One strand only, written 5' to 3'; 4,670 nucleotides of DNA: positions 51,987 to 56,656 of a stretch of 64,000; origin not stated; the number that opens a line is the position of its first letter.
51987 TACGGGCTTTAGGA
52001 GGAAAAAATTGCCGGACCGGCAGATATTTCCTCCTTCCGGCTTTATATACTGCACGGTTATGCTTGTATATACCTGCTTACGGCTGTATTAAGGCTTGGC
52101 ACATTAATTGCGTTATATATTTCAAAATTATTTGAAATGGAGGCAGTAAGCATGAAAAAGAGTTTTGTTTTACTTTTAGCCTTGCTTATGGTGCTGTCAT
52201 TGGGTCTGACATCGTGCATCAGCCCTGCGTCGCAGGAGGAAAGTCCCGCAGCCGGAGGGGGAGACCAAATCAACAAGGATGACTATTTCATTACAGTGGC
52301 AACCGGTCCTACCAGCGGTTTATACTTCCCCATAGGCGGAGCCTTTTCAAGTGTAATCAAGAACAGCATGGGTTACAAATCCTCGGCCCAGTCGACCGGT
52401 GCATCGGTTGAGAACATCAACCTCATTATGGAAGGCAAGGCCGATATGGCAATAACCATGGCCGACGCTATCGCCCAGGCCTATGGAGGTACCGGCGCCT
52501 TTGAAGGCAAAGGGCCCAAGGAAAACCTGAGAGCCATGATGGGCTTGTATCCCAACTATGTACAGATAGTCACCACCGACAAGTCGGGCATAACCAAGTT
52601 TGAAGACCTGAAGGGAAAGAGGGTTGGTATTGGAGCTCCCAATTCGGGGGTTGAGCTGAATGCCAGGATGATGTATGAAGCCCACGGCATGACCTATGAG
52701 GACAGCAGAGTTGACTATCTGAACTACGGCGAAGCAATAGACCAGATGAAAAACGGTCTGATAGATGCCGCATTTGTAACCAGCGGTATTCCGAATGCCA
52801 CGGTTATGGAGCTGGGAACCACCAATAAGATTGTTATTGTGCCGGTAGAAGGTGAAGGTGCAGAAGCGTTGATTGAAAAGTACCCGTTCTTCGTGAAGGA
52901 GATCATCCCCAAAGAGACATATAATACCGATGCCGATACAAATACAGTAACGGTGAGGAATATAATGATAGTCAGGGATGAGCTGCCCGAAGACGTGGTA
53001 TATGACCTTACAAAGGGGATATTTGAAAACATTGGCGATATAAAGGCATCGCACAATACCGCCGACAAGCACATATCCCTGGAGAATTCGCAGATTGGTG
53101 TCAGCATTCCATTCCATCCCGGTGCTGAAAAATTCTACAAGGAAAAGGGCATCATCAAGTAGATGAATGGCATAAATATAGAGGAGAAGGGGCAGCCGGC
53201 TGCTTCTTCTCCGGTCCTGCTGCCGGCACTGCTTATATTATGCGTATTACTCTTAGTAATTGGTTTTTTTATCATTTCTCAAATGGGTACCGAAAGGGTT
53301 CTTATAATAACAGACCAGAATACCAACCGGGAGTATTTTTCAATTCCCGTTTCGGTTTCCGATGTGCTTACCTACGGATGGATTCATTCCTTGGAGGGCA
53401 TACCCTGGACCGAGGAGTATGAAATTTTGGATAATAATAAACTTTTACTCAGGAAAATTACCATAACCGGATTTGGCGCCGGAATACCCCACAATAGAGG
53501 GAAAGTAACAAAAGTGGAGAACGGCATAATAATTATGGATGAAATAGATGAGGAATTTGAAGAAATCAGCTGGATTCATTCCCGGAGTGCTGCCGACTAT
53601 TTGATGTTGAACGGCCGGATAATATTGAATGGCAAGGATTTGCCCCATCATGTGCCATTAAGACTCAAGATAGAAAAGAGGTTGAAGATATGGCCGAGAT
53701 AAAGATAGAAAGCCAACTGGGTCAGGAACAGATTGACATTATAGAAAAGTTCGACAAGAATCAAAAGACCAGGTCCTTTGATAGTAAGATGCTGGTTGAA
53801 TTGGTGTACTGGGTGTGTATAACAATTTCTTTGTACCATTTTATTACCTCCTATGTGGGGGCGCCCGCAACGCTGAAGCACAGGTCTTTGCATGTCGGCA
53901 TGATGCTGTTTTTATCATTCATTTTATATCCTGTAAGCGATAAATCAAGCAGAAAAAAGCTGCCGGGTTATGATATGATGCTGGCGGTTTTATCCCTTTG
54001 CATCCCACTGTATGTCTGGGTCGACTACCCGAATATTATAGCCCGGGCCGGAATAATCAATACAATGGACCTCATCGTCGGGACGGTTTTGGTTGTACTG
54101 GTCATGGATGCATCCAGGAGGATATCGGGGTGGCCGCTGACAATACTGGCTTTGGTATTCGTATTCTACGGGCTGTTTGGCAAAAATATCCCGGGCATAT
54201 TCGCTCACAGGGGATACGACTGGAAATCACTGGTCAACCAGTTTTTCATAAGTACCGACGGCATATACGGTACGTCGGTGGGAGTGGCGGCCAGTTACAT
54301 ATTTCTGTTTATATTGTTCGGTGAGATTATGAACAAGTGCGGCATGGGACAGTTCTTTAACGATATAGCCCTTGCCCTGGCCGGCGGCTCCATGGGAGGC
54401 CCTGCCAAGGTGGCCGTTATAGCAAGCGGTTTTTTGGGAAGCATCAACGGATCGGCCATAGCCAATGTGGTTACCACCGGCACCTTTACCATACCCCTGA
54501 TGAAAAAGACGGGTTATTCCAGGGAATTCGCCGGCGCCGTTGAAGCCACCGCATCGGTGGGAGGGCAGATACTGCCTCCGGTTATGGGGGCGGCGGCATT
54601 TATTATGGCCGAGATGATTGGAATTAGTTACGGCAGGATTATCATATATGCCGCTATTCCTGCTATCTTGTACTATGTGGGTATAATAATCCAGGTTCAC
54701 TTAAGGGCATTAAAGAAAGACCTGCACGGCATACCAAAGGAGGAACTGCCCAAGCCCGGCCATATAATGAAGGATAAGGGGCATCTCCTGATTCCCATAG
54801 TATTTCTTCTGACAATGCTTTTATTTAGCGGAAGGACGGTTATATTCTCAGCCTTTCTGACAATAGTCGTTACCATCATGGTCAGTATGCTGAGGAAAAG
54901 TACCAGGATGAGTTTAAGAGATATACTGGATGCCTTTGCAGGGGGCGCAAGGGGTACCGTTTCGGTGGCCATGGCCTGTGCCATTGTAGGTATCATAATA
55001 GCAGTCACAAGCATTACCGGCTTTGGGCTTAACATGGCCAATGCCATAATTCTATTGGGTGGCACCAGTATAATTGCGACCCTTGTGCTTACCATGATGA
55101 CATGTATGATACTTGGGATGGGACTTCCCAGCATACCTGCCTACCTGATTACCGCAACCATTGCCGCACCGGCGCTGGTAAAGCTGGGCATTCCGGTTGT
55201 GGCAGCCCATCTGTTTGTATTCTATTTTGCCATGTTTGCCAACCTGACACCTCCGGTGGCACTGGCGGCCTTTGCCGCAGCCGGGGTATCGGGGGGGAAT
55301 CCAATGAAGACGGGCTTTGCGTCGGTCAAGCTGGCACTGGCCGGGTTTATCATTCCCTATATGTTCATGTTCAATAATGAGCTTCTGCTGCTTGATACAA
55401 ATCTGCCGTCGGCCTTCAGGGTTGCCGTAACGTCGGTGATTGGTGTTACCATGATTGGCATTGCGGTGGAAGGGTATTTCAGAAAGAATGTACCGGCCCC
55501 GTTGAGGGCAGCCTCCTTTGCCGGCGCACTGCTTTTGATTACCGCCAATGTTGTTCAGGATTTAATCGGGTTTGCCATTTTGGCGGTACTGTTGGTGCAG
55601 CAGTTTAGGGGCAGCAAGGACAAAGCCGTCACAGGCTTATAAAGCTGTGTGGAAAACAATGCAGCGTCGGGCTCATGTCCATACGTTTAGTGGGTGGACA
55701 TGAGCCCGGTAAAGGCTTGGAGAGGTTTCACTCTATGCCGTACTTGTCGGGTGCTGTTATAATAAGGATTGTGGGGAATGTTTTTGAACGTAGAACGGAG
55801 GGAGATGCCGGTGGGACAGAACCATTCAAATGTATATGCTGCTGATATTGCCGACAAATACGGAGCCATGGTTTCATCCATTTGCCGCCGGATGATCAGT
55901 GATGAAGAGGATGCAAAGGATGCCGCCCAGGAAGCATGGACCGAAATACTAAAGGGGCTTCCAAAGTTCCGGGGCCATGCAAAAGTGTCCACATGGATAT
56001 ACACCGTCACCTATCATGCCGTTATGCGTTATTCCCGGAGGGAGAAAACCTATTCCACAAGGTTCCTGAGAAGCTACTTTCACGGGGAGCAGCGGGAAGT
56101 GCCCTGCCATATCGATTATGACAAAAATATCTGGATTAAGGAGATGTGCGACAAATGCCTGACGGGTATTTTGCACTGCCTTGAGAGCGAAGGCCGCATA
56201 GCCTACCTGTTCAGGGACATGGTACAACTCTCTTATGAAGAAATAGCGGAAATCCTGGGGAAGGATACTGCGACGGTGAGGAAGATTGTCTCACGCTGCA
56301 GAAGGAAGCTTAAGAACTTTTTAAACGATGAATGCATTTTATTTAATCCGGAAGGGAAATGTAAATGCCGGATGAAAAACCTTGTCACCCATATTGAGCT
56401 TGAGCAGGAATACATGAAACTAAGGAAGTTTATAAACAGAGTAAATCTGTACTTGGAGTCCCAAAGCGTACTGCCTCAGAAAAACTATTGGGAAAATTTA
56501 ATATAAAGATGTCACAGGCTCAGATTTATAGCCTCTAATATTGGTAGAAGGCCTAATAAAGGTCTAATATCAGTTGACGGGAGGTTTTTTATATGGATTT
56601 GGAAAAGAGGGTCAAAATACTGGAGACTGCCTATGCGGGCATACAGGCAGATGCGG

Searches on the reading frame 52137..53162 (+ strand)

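Call 42: search_protein_families(library=pfam, max_evalue=0.00001, proteins=[window:52137-53162:+])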
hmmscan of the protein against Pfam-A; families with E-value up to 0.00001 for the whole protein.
window:52137-53162:+ (341 aa): 3 families
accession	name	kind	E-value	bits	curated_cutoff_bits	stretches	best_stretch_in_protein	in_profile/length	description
PF16868.10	NMT1_3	-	1.9e-89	300.6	27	1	54-338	1-289/289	NMT1-like family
PF09084.16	NMT1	-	1.7e-09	38.3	20.5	1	91-218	32-151/216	NMT1/THI5 like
PF12974.12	Phosphonate-bd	-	1.6e-08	34.7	27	1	96-221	45-169/242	ABC transporter, phosphonate, periplasmic substrate-binding protein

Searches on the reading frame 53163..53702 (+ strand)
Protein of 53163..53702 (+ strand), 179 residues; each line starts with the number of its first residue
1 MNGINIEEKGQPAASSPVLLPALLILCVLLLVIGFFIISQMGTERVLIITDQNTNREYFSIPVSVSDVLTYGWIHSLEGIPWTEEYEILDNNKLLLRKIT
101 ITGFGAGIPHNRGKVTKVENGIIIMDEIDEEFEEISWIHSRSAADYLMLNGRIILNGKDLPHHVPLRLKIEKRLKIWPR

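Call 42: search_protein_families(library=pfam, max_evalue=0.00001, proteins=[window:53163-53702:+])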
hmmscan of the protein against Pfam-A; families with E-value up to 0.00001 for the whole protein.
window:53163-53702:+ (179 aa): 1 family
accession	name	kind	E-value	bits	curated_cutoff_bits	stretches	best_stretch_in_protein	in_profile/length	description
PF08905.16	DUF1850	-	1.5e-18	67.3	27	1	70-152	2-83/87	Domain of unknown function (DUF1850)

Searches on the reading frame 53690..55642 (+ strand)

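Call 42: search_protein_families(library=pfam, max_evalue=0.00001, proteins=[window:53690-55642:+])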
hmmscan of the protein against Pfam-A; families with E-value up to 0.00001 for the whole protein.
window:53690-55642:+ (650 aa): 1 family
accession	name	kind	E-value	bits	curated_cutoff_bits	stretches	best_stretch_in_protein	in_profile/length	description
PF06808.19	DctM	-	2.9e-88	296.9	23.8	1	134-569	2-408/413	Tripartite ATP-independent periplasmic transporter, DctM component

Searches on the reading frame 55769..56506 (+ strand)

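Call 42: search_protein_families(library=pfam, max_evalue=0.00001, proteins=[window:55769-56506:+])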
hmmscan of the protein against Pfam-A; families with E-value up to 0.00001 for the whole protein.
window:55769-56506:+ (245 aa): 2 families
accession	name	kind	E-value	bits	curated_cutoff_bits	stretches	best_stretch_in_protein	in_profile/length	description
PF04542.20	Sigma70_r2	-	1.8e-13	50.5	24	1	29-93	3-69/71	Sigma-70 region 2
PF08281.18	Sigma70_r4_2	-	1.1e-08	35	25.7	1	131-181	4-54/54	Sigma-70, region 4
